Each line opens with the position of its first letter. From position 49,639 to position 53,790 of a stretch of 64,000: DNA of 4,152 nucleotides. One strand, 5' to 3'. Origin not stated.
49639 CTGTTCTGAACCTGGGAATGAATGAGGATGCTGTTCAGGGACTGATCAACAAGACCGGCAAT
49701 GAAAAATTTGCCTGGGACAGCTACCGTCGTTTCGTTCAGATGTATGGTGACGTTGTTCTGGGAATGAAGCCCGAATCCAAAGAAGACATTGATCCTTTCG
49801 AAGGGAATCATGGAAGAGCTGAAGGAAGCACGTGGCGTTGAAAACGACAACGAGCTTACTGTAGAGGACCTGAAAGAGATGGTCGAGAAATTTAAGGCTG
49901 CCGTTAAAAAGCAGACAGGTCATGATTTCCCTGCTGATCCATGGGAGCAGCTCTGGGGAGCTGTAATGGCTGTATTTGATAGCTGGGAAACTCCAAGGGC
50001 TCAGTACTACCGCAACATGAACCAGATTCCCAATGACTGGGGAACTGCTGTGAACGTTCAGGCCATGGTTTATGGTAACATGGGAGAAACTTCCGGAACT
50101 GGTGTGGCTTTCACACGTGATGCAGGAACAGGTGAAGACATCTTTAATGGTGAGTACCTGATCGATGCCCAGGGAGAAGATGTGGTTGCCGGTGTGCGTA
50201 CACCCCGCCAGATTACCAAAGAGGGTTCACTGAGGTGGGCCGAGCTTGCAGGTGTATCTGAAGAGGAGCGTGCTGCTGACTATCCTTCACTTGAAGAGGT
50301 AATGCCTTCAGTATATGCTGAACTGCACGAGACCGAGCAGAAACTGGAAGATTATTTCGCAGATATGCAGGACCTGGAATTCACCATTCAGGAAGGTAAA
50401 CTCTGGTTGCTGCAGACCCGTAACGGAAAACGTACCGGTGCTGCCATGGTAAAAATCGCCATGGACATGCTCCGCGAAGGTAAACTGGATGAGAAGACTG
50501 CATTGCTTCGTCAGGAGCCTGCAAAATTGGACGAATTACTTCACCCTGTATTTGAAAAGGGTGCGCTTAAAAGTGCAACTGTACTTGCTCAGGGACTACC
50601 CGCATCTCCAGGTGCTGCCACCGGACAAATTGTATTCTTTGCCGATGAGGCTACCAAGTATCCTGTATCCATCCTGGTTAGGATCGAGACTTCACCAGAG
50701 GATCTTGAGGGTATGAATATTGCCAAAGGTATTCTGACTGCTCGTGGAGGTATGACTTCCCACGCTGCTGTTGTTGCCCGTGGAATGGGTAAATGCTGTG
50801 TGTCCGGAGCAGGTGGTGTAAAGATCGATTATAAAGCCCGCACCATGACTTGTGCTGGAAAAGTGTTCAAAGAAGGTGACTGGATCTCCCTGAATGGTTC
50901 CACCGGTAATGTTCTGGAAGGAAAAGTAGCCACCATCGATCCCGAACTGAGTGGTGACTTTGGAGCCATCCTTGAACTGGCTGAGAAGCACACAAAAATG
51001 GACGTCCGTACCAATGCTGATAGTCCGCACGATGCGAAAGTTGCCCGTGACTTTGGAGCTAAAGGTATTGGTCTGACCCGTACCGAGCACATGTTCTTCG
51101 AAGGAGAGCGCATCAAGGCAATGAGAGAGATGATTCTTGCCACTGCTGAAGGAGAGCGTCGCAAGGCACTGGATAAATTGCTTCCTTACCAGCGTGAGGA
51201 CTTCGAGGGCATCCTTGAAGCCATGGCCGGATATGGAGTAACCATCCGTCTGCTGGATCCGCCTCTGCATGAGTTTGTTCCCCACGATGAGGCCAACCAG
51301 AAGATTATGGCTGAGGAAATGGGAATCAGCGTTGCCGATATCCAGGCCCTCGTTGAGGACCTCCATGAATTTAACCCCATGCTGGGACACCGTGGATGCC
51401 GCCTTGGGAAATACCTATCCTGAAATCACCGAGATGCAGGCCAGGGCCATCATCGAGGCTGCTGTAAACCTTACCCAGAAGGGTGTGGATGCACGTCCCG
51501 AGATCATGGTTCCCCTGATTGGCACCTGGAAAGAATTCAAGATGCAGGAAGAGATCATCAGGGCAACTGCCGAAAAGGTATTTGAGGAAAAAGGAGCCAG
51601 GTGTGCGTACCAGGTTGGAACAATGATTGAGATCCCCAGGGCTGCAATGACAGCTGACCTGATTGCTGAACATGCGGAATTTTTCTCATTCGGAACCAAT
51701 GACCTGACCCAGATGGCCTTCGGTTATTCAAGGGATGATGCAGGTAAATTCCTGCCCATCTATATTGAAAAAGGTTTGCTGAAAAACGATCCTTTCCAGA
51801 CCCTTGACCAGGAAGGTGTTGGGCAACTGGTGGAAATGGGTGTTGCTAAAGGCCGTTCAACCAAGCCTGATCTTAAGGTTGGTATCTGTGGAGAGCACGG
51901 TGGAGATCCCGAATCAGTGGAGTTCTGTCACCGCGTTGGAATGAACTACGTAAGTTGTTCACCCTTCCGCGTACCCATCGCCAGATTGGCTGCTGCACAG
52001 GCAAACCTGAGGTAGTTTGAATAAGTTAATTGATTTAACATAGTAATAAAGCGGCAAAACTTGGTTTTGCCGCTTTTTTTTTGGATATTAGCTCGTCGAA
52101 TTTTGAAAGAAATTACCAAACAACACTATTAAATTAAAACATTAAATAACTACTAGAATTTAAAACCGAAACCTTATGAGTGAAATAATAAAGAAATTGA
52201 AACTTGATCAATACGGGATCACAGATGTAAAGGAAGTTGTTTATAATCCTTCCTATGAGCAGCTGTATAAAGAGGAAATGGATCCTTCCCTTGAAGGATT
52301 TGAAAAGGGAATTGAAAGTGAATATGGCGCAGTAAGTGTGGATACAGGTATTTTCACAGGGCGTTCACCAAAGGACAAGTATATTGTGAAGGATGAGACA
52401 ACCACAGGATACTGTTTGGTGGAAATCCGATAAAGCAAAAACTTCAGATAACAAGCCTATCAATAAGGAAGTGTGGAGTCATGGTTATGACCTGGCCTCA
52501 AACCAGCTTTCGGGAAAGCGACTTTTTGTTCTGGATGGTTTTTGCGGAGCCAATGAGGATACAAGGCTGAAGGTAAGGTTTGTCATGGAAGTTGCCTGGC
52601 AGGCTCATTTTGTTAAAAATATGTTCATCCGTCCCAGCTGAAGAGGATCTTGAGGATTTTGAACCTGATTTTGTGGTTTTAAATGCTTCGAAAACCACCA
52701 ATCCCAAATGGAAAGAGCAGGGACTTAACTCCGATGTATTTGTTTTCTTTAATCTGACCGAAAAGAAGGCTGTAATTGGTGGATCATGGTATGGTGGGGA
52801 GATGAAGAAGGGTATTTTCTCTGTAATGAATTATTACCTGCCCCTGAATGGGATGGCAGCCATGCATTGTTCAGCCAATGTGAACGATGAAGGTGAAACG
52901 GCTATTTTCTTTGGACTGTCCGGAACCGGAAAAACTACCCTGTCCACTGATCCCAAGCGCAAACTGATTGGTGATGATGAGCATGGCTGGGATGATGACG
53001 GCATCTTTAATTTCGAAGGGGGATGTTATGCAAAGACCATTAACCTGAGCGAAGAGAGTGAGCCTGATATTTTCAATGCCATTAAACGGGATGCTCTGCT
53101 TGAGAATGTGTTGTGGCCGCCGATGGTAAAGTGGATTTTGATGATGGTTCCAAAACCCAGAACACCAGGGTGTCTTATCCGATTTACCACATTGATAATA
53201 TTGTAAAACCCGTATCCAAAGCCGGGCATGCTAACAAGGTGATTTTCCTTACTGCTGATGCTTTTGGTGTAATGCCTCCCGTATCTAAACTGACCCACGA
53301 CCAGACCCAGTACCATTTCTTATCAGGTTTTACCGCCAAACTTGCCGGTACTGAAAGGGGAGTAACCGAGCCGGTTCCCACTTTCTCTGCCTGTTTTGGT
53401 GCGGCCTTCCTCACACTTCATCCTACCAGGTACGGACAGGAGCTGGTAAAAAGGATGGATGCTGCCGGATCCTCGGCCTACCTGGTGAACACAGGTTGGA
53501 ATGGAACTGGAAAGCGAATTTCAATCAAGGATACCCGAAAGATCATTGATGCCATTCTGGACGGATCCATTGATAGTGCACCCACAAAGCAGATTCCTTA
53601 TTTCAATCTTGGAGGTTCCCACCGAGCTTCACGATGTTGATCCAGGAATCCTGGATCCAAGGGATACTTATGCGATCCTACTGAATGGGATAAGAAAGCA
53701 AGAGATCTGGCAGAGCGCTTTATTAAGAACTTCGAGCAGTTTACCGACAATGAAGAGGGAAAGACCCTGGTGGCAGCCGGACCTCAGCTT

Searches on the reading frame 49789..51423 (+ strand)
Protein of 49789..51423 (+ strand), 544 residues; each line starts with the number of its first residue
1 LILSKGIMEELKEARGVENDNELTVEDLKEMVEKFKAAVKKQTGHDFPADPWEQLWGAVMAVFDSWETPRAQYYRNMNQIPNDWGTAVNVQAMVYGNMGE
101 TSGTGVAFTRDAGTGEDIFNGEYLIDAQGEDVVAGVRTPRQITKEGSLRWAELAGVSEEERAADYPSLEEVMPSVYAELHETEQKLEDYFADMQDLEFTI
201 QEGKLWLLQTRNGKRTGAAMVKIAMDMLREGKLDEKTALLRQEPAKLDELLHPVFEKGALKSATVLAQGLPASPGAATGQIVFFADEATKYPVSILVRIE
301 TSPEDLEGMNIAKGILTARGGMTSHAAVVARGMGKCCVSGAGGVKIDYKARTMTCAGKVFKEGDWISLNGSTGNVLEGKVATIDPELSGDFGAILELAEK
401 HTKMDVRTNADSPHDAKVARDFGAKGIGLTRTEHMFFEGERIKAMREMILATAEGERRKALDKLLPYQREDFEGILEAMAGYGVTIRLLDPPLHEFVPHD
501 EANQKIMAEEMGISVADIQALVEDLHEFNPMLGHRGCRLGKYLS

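Call 30: search_protein_families(library=pfam, proteins=[window:49789-51423:+], max_evalue=0.001)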
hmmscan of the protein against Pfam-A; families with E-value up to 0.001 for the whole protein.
window:49789-51423:+ (544 aa): 3 families
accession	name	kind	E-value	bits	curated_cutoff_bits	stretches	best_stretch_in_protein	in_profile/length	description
PF01326.24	PPDK_N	-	1.2e-40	140.2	27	1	28-231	132-327/328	Pyruvate phosphate dikinase, AMP/ATP-binding domain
PF02896.24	PEP-utilizers_C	-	3.2e-24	86.1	22.8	1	389-540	5-114/293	PEP-utilising enzyme, PEP-binding domain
PF00391.29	PEP-utilizers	-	1.6e-23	82.5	23.1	1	294-373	5-72/72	PEP-utilising enzyme, mobile domain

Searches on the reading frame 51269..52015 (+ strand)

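Call 46: search_protein_families(library=pfam, proteins=[window:51269-52015:+], max_evalue=0.001)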
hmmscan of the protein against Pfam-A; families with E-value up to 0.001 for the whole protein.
window:51269-52015:+ (248 aa): 1 family
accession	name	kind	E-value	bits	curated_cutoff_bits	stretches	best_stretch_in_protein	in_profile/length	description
PF02896.24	PEP-utilizers_C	-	3.2e-50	171.4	22.8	1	46-246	113-292/293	PEP-utilising enzyme, PEP-binding domain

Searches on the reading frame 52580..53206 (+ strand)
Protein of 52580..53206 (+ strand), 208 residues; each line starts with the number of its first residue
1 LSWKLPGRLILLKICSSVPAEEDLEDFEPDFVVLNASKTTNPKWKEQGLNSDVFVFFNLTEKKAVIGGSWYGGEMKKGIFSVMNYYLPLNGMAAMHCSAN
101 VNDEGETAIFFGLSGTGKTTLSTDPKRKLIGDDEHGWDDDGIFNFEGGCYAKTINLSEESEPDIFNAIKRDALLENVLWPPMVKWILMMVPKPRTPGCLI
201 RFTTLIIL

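Call 46: search_protein_families(library=pfam, proteins=[window:52580-53206:+], max_evalue=0.001)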
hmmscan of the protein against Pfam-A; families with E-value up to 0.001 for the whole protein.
window:52580-53206:+ (208 aa): 1 family
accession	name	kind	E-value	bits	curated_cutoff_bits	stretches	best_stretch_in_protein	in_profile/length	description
PF01293.25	PEPCK_ATP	-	1.1e-78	265.5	26.5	1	18-178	123-283/465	Phosphoenolpyruvate carboxykinase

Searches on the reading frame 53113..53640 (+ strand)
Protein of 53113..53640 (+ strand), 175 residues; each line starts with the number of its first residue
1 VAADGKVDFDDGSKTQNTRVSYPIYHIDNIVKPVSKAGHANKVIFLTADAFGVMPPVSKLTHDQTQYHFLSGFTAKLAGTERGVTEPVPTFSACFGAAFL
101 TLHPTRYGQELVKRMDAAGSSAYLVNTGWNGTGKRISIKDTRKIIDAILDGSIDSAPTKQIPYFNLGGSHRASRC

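Call 46: search_protein_families(library=pfam, proteins=[window:53113-53640:+], max_evalue=0.001)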
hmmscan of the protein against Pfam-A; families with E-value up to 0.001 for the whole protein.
window:53113-53640:+ (175 aa): 1 family
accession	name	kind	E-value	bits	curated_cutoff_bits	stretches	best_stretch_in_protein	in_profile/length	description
PF01293.25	PEPCK_ATP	-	5e-73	246.8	26.5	1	4-166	288-453/465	Phosphoenolpyruvate carboxykinase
